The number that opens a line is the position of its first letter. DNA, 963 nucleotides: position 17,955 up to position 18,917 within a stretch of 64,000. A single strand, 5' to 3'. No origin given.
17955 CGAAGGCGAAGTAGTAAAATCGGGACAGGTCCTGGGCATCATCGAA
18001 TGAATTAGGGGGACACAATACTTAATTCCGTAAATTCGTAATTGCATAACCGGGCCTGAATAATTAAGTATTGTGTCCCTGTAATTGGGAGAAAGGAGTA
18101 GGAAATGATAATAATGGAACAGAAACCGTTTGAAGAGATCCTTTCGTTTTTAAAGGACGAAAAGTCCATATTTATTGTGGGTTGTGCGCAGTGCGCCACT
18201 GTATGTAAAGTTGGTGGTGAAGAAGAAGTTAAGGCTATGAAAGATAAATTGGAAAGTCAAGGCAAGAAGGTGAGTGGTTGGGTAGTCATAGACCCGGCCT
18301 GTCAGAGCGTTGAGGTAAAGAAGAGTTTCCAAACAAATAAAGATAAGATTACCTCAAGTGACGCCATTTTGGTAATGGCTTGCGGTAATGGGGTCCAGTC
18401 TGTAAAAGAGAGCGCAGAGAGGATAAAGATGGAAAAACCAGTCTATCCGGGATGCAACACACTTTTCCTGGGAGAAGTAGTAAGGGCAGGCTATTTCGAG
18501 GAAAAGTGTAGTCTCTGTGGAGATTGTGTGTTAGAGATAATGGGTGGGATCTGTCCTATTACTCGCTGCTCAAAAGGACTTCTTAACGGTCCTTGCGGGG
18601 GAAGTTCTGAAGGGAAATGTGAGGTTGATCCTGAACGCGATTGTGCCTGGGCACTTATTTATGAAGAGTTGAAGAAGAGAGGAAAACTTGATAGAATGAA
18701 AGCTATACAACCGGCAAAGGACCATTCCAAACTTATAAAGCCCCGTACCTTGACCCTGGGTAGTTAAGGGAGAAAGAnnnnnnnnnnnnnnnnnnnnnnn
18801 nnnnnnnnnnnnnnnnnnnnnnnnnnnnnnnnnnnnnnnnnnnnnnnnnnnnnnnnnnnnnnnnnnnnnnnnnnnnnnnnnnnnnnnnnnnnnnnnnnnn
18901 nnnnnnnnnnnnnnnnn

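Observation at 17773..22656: A complete lipoyl system interleaved with MetV and MetF: candidate lipoate-mediated methylene-THF reductase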

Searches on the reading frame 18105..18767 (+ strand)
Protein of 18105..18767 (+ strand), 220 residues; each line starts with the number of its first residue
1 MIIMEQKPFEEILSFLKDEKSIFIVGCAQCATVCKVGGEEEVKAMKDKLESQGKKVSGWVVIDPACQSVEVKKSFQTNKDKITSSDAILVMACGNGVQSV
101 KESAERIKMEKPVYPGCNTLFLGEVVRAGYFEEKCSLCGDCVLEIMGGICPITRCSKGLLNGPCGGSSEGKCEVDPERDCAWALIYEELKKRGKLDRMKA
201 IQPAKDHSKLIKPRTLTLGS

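Call 4: search_protein_families(library=pfam, proteins=[window:18105-18767:+])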
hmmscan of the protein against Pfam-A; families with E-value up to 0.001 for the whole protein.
window:18105-18767:+ (220 aa): 1 family
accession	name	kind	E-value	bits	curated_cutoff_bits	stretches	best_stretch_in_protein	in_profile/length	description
PF12225.13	DUF5981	-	2.6e-36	123.6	23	1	114-207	1-94/95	Methylene-tetrahydrofolate reductase C terminal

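Call 9: search_protein_families(library=ncbifam, proteins=[window:18105-18767:+], max_evalue=0.00001)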
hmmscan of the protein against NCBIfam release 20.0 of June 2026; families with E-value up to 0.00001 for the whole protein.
window:18105-18767:+ (220 aa): 0 families

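Call 10: find_encoding_contigs(protein=window:18105-18767:+, flank=10000, max_places=10)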
Protein window:18105-18767:+ (220 aa): 3 contigs read that carry it; 3 places shown.
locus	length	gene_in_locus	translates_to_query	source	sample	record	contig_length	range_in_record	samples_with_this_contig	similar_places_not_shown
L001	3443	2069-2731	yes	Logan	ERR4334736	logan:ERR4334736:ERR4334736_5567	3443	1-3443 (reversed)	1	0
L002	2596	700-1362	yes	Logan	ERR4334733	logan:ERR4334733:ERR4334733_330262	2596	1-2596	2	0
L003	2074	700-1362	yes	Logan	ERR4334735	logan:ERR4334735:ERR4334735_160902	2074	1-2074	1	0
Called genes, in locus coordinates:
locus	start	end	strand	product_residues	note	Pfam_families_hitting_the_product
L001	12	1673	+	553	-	PF01268:FTHFS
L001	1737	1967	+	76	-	PF00364:Biotin_lipoyl, PF25973:BSH_CzcB (faint), PF25997:BSH_YhbJ, PF25917:BSH_RND, PF26018:BSH_RND_rel (weak), PF25919:BSH_CusB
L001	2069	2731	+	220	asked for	PF12225:DUF5981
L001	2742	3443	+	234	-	?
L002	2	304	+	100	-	?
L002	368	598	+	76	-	PF00364:Biotin_lipoyl, PF25973:BSH_CzcB (faint), PF25997:BSH_YhbJ, PF25917:BSH_RND, PF26018:BSH_RND_rel (weak), PF25919:BSH_CusB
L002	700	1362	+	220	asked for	PF12225:DUF5981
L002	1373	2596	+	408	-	?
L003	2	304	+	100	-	?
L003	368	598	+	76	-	PF00364:Biotin_lipoyl, PF25973:BSH_CzcB (faint), PF25997:BSH_YhbJ, PF25917:BSH_RND, PF26018:BSH_RND_rel (weak), PF25919:BSH_CusB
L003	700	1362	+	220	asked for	PF12225:DUF5981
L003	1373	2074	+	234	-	?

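Call 12: find_homologous_proteins(query=window:18105-18767:+, max_evalue=1e-10)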
Query window:18105-18767:+ (220 aa): 4790 proteins with E <= 1e-10 among 4873 candidates; the best 120 are listed.
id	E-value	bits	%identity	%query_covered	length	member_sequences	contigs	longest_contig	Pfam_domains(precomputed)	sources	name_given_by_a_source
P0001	8.8e-139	478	96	100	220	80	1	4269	PF12225.14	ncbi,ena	-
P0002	2.6e-136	470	94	100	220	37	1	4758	PF12225.14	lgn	-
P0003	2.0e-135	467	94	100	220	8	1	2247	PF12225.14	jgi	jgi:ferredoxin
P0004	3.1e-132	457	91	100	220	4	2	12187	PF12225.14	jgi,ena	-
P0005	7.1e-126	436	87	100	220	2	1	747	PF12225.14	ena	-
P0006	4.6e-124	430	85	100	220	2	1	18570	PF12225.14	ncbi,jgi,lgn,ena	-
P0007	1.7e-121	422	83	100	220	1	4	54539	PF12225.14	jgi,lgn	-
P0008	9.5e-120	416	84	99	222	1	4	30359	PF12225.14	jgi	-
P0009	4.9e-93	329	67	100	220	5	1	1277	PF12225.14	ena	-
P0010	5.6e-92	325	64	99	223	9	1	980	PF12225.14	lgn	-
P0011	7.5e-91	321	64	100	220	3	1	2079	PF12225.14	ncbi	-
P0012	9.0e-91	321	64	100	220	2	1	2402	PF12225.14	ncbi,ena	-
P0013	1.5e-90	321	64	100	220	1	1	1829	PF12225.14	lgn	-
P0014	2.7e-89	316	62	99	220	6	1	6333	PF12225.14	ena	-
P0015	4.0e-88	313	62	100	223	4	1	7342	PF12225.14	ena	-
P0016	4.6e-84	299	60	100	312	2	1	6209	PF12225.14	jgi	-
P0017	9.7e-84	298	60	99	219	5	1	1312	PF12225.14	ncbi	-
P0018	1.3e-83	298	62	97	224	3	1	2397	PF12225.14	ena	-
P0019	5.9e-82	292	61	99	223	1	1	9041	PF12225.14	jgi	jgi:ferredoxin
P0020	6.1e-82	292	58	99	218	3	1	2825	PF12225.14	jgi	jgi:hypothetical protein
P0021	7.7e-82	292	59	95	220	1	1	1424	PF12225.14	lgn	-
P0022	9.4e-82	292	59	95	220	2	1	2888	PF12225.14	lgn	-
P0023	6.2e-81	289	61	99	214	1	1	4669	PF12225.14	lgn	-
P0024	6.8e-81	289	59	97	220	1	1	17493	PF12225.14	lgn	-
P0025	7.4e-81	289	59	98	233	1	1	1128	PF12225.14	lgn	-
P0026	7.6e-81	289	57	98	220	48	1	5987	PF12225.14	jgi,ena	-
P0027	1.8e-80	288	56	97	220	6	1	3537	PF12225.14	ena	-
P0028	2.3e-80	287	56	98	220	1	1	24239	PF12225.14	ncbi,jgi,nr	ncbi:MAG: methylenetetrahydrofolate reductase C-terminal domain-containing protein [Deltaproteobacte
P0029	3.9e-80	286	56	99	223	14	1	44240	PF12225.14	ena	-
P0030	4.4e-80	286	57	100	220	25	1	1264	PF12225.14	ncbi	-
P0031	6.0e-80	286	60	99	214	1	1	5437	PF12225.14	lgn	-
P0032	1.0e-79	285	60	99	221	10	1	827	PF12225.14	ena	-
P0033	2.6e-79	284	59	99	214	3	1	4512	PF12225.14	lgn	-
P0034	3.3e-79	283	57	97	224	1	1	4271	PF12225.14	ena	-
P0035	3.7e-79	283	54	97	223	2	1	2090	PF12225.14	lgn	-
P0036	4.1e-79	283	58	99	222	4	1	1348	PF12225.14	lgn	-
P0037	4.5e-79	283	58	100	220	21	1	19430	PF12225.14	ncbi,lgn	-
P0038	6.3e-79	283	59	99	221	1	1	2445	PF12225.14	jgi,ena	-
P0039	7.1e-79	282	57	99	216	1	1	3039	PF12225.14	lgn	-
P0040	9.8e-79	282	59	99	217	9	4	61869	PF12225.14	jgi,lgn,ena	-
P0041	1.7e-78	281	55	97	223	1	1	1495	PF12225.14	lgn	-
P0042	2.0e-78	281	60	95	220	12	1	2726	PF12225.14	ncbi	-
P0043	3.3e-78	280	55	97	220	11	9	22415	PF12225.14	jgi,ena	jgi:ferredoxin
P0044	7.2e-78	279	60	99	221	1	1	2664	PF12225.14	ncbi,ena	-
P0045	9.0e-78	279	59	97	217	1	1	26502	PF12225.14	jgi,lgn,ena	-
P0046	9.7e-78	279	56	97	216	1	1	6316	PF12225.14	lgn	-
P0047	1.0e-77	279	59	95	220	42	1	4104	PF12225.14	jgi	-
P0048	1.6e-77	278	58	99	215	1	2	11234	PF12225.14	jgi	jgi:ferredoxin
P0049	1.6e-77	278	58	99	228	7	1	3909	PF12225.14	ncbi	-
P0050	2.1e-77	278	53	100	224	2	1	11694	PF12225.14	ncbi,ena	-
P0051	2.4e-77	277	55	100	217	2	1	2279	PF12225.14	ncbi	-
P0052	2.6e-77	277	55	97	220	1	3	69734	PF12225.14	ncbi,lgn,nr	ncbi:MAG: methylenetetrahydrofolate reductase C-terminal domain-containing protein [Actinobacteria b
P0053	4.3e-77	277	54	99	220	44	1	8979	PF12225.14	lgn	-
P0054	4.4e-77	276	54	100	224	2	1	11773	PF12225.14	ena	-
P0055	4.9e-77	276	57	99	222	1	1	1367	PF12225.14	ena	-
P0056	5.3e-77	276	57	99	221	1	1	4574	PF12225.14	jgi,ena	-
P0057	6.7e-77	276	55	99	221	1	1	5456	PF12225.14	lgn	-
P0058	6.9e-77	276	57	100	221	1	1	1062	PF12225.14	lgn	-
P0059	8.3e-77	276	54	100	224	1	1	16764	PF12225.14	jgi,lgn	jgi:ferredoxin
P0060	8.6e-77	276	58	99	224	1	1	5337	PF12225.14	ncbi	-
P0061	9.6e-77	275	56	99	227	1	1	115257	PF12225.14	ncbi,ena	-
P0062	1.0e-76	275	55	97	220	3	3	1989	PF12225.14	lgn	-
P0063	1.0e-76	275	57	100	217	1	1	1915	PF12225.14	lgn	-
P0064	1.1e-76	275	58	99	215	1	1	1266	PF12225.14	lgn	-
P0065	1.2e-76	275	54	99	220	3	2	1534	PF12225.14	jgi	-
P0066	1.4e-76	275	56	99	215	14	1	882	PF12225.14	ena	-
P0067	1.5e-76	275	57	97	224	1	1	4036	PF12225.14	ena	-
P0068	1.7e-76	275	57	97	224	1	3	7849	PF12225.14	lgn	-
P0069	1.7e-76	275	58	97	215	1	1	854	PF12225.14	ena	-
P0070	1.7e-76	275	53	99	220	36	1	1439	PF12225.14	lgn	-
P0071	1.9e-76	274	56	100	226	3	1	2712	PF12225.14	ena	-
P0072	2.1e-76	274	54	99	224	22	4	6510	PF12225.14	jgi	-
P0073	2.3e-76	274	55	99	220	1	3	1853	PF12225.14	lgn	-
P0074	2.4e-76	274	56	98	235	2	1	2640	PF12225.14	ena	-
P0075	2.6e-76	274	57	99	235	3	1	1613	PF12225.14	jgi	-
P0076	3.4e-76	274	58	96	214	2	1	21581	PF12225.14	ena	-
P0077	3.6e-76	274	56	100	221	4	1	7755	PF12225.14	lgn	-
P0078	4.5e-76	273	56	97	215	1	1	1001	PF12225.14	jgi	jgi:ferredoxin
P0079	5.0e-76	273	53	100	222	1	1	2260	PF12225.14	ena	-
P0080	5.2e-76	273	58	100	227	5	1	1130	PF12225.14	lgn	-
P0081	6.5e-76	273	56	99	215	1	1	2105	PF12225.14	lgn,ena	-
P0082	7.2e-76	273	57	98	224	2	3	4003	PF12225.14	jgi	jgi:ferredoxin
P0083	9.4e-76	272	58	99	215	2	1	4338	PF12225.14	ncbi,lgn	-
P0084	1.0e-75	272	54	97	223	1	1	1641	PF12225.14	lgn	-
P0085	1.5e-75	271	55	97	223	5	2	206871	PF12225.14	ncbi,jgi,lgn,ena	-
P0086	1.5e-75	271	55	99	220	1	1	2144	PF12225.14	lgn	-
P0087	1.8e-75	271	57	99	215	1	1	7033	PF12225.14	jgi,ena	-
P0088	1.9e-75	271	56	99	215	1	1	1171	PF12225.14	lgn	-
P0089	1.9e-75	271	56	99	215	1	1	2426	PF12225.14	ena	-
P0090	1.9e-75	271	54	97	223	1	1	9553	PF12225.14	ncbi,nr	ncbi:MAG: methylenetetrahydrofolate reductase C-terminal domain-containing protein [Actinobacteria b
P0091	2.0e-75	271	57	99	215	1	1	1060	PF12225.14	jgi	-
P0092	2.0e-75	271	57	99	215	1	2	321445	PF12225.14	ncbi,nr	ncbi:MAG: methylenetetrahydrofolate reductase C-terminal domain-containing protein [Candidatus Omnit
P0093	2.1e-75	271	56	99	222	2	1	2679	PF12225.14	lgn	-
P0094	2.2e-75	271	56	99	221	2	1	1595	PF12225.14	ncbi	-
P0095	2.4e-75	271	56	99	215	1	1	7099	PF12225.14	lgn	-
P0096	2.6e-75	271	58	99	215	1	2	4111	PF12225.14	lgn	-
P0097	2.7e-75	271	57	99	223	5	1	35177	PF12225.14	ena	-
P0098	2.7e-75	271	56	99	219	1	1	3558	PF12225.14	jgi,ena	-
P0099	3.0e-75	271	57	99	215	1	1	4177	PF12225.14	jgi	-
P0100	3.0e-75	270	55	97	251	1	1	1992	PF12225.14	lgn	-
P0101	3.4e-75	270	56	99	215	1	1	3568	PF12225.14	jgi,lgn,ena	-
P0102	3.6e-75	270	56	99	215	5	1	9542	PF12225.14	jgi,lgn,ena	-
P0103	3.9e-75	270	54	99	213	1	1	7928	PF12225.14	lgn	-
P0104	4.4e-75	270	54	97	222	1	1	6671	PF12225.14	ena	-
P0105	4.5e-75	270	56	99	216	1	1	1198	PF12225.14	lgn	-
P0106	4.7e-75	270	54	99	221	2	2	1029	PF12225.14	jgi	-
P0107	4.9e-75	270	56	99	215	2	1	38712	PF12225.14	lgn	-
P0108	5.0e-75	270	57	99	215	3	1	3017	PF12225.14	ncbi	-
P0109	5.1e-75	270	55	99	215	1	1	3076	PF12225.14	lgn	-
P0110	6.8e-75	269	56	98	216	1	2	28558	PF12225.14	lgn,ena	-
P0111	6.9e-75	269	54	99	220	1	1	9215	PF12225.14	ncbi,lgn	-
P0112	7.3e-75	269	54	97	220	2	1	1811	PF12225.14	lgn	-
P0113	7.7e-75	269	57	99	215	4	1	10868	PF12225.14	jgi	-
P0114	8.1e-75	269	56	99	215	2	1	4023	PF12225.14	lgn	-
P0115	1.1e-74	269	55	99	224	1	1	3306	PF12225.14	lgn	-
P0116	1.3e-74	268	53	97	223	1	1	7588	PF12225.14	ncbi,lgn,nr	ncbi:MAG: methylenetetrahydrofolate reductase C-terminal domain-containing protein [Actinomycetota b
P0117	1.4e-74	268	57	97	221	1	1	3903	PF12225.14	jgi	jgi:hypothetical protein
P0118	1.4e-74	268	58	95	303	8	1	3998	PF12225.14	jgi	-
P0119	1.4e-74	268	56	99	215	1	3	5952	PF12225.14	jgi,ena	-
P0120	1.4e-74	268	57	99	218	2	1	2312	PF12225.14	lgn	-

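Call 13: list_cluster_members(proteins=[window:18105-18767:+, P0001, P0006, window:17773-18003:+, window:18778-20199:+, window:34799-36976:+])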
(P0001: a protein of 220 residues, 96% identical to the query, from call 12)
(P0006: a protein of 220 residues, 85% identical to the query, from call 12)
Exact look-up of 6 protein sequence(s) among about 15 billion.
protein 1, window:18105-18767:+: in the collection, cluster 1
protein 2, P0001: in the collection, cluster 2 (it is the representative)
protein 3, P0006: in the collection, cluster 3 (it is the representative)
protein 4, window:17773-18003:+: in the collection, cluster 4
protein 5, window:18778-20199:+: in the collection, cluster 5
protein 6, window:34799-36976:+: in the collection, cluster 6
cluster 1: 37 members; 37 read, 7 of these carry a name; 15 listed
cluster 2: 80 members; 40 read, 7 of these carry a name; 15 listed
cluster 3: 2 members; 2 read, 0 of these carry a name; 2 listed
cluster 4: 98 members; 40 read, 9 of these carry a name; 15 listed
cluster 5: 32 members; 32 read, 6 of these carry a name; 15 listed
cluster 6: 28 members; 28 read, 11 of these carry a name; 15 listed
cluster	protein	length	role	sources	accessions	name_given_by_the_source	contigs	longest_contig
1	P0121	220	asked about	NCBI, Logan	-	-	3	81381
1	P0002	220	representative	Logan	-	-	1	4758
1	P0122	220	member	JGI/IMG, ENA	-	ferredoxin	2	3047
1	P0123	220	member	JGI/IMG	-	ferredoxin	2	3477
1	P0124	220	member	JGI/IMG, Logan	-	ferredoxin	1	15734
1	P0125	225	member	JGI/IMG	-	ferredoxin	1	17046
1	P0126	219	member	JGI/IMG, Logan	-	ferredoxin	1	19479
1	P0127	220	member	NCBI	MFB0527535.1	MAG: methylenetetrahydrofolate reductase C-terminal domain-containing protein [bacterium]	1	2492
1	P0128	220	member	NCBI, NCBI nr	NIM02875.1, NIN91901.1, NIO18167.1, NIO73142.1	5,10-methylenetetrahydrofolate reductase [bacterium]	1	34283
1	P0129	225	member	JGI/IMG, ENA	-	-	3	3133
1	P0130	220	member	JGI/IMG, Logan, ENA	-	-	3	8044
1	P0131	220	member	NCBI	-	-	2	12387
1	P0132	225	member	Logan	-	-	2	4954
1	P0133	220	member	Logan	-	-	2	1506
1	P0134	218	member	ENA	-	-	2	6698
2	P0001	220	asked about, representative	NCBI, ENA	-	-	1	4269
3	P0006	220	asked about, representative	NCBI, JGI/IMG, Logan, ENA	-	-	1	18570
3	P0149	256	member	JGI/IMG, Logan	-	-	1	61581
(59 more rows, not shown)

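Call 23: find_related_loci(query=A1, collection=genome_contigs, flank=10000)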
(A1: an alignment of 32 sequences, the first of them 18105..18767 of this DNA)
Query A1 (220 aa) in genome_contigs; peptide patterns used: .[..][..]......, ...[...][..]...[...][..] (x = any residue, [..] = any of these).
600 stretches matched a pattern (row limit reached: there are more); 597 encode a relative of the query (tblastn E <= 1e-3); the best 80 are kept; 80 distinct loci.
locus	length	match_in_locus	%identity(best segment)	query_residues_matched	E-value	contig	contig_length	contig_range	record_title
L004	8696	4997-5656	95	1-220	3e-140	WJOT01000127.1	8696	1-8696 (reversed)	MAG: Clostridia bacterium isolate 1244-F3-H4-B3 F3H4_C959, whole genome shotgun sequence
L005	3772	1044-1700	64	1-219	3e-97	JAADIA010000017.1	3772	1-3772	MAG: Nitrospirota bacterium isolate M_MetaBat.229 contig-127_41183, whole genome shotgun sequence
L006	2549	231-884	64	1-218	1e-99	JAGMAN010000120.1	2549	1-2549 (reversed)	MAG: bacterium isolate RS_15_20 ZL390.bin.20.fa_120, whole genome shotgun sequence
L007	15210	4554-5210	62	1-219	2e-93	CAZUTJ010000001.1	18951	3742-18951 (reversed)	MAG TPA_asm: uncultured bacterium isolate binchicken_co140_94 genome assembly, contig: NODE_990_length_18951_cov_11.6885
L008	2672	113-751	56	1-218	3e-86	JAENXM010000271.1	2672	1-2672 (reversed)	MAG: Actinomycetota bacterium isolate 14_8_m_bin1 k141_1146552_length_2672_cov_23.0000, whole genome shotgun sequence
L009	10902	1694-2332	53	1-218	2e-80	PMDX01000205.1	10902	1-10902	MAG: Actinomycetota bacterium isolate fen_727 73.20120700_E2X.152_contig_1599799, whole genome shotgun sequence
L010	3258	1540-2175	56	1-216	1e-80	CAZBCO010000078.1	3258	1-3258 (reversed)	MAG TPA_asm: uncultured Planctomycetota bacterium isolate SRP067234_co1_310 genome assembly, contig: k99_1134711, whole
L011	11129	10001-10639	56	1-217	5e-79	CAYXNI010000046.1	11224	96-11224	MAG TPA_asm: uncultured Planctomycetota bacterium isolate SRP178699_co1_473 genome assembly, contig: NODE_7884_length_11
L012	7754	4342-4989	55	1-219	5e-78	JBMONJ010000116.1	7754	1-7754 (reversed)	MAG: Candidatus Omnitrophota bacterium isolate Betzabe_MAG073 MAG073_116, whole genome shotgun sequence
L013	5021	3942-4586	55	1-218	3e-77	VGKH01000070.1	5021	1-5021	MAG: Candidatus Omnitrophota bacterium isolate K_DeepCast_250m_m2_027 K_DeepCast_250m_m2_027_Ga0194125_10037708, whole g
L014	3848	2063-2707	55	1-218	4e-77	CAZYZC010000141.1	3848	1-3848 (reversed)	MAG TPA_asm: uncultured Planctomycetia bacterium isolate SRP178699_co1_490 genome assembly, contig: NODE_36770_length_38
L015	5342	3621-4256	56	1-216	7e-77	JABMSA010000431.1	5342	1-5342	MAG: Planctomycetota bacterium isolate bin.53 k141_3462947, whole genome shotgun sequence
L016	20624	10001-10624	54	1-213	2e-76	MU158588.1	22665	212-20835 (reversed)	MAG: Candidatus Solincola tengchongensis isolate DRTY-6.bin.58 genomic scaffold NODE_5101_length_22665_cov_0.969618, who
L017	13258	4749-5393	54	1-218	1e-76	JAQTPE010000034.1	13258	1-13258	MAG: Candidatus Omnitrophota bacterium isolate STB_109 NODE_11564_length_13258_cov_3.411774_Sandtown_B, whole genome sho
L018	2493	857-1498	52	1-218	1e-77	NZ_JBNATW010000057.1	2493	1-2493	MAG: Thermovenabulum sp. isolate Kamch4342-3A-MB-03 bin7.fa-57, whole genome shotgun sequence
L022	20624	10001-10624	54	1-213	3e-75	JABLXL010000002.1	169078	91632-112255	MAG: Actinomycetota bacterium isolate Ch49 contig2, whole genome shotgun sequence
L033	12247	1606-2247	53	1-216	8e-73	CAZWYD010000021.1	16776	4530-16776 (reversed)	MAG TPA_asm: uncultured Planctomycetia bacterium isolate SRP077602_co2_310 genome assembly, contig: NODE_5148_length_167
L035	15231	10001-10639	51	1-218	2e-72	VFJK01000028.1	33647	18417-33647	MAG: Geobacter sp. isolate Bin_37_8 c_000003866717, whole genome shotgun sequence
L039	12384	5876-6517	53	1-218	4e-71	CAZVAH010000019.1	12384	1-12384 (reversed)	MAG TPA_asm: uncultured Bacteriovoracaceae bacterium isolate SRP068000_co4_477 genome assembly, contig: NODE_7163_length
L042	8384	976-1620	52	1-218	5e-70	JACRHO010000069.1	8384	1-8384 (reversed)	MAG: Candidatus Omnitrophota bacterium isolate NC_groundwater_1779_Pr3_B-0.1um_42_17 SR-2_scaffold_141_1350379, whole ge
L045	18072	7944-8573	50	1-215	1e-69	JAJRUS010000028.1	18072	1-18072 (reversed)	MAG: bacterium isolate Dive96_bin10.214 k141_1214983, whole genome shotgun sequence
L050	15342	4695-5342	52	1-219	4e-69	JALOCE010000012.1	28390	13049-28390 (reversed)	MAG: Candidatus Omnitrophota bacterium isolate SO_2017_LW4 bin 43 scaffold_3544_c1_LW137-91_2017, whole genome shotgun s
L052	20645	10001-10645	52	1-218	7e-69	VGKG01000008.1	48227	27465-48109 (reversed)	MAG: Candidatus Omnitrophota bacterium isolate M_DeepCast_200m_m2_189 M_DeepCast_200m_m2_189_Ga0194113_10000582, whole g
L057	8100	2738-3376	48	1-218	6e-68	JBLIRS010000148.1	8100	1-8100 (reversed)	MAG: bacterium isolate MF1_201704_bin_296 MF1_201704_bin_296_scaffold_148, whole genome shotgun sequence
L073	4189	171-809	49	1-218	1e-65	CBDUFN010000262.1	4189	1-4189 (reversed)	MAG TPA_asm: uncultured bacterium isolate SRR22808124_concoct_38 genome assembly, contig: ERZ25043433.13749, whole genom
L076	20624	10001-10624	49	1-213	1e-65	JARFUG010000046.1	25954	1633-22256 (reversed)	MAG: Desulfuromonadales bacterium isolate QDN-W04B-4228_sbin_13 NODE_1323_length_25954_cov_25.835515, whole genome shotg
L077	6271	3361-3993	47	1-216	2e-65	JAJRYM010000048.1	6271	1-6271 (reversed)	MAG: Nitrospirae bacterium isolate Dive96_bin3.303 k141_887585, whole genome shotgun sequence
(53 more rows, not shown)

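Call 39: search_protein_families(library=pfam, proteins=[L022:11756-12793:+, L008:1708-2670:+, L015:952-2343:+, L015:3200-3544:+, L045:7246-7668:+, L011:8024-9403:+, L011:5632-6426:+, L073:1735-2823:+, L039:8867-10168:+, L057:1780-2331:+], max_evalue=0.0001)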
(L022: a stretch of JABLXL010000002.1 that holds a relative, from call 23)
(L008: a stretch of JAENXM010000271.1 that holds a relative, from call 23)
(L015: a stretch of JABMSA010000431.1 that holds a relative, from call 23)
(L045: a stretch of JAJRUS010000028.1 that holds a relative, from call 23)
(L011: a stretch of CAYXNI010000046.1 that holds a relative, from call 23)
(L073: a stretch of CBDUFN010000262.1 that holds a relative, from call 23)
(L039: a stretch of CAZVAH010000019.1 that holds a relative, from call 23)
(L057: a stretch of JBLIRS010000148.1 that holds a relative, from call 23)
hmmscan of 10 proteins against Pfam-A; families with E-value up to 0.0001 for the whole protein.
L022:11756-12793:+ (345 aa): 0 families

L008:1708-2670:+ (321 aa): 0 families

L015:952-2343:+ (463 aa): 1 family
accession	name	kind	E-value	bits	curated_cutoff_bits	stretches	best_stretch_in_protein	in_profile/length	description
PF00291.31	PALP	-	1e-47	163.3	35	1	85-408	2-295/295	Pyridoxal-phosphate dependent enzyme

L015:3200-3544:+ (114 aa): 1 family
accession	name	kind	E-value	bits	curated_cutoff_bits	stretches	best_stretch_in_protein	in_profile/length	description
PF00364.28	Biotin_lipoyl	-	2.6e-13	50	22.1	1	35-110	2-73/73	Biotin-requiring enzyme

L045:7246-7668:+ (140 aa): 2 families
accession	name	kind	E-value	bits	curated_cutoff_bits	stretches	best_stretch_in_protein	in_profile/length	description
PF18765.7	Polbeta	-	1.3e-14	54.6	26.9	1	19-109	3-92/93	Polymerase beta, Nucleotidyltransferase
PF01909.29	NTP_transf_2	-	2.2e-05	25.2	21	1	19-96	4-81/93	Nucleotidyltransferase domain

L011:8024-9403:+ (459 aa): 3 families
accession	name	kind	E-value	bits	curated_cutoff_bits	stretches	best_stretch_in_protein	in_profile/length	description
PF13175.12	AAA_15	-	5.6e-22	79.3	32.1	2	260-384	248-373/374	AAA ATPase domain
PF13304.12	AAA_21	-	3.4e-21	77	27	2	314-385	232-303/304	AAA domain, putative AbiEii toxin, Type IV TA system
PF12476.13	DUF3696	-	2.1e-12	47.5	22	1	397-443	1-50/52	Protein of unknown function (DUF3696)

L011:5632-6426:+ (264 aa): 1 family
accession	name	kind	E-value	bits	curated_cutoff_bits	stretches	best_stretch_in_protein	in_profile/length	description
PF02811.25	PHP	-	4.1e-08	34.2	26.4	1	5-100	1-89/164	PHP domain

L073:1735-2823:+ (362 aa): 2 families
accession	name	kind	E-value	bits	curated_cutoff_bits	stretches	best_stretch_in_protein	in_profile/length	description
PF01571.26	GCV_T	-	4e-99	331.4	25.6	1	6-259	1-254/255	Aminomethyltransferase folate-binding domain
PF08669.17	GCV_T_C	-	3.4e-24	85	25.9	1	284-362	1-80/80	Glycine cleavage T-protein C-terminal barrel domain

L039:8867-10168:+ (433 aa): 1 family
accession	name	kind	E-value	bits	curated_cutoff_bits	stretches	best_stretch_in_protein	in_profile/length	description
PF02347.22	GDC-P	-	8.2e-115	384.5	26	1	2-431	2-427/429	Glycine cleavage system P-protein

L057:1780-2331:+ (183 aa): 1 family
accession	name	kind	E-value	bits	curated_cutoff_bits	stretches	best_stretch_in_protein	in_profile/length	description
PF01227.27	GTP_cyclohydroI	-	9.9e-64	214.5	27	1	9-182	4-178/179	GTP cyclohydrolase I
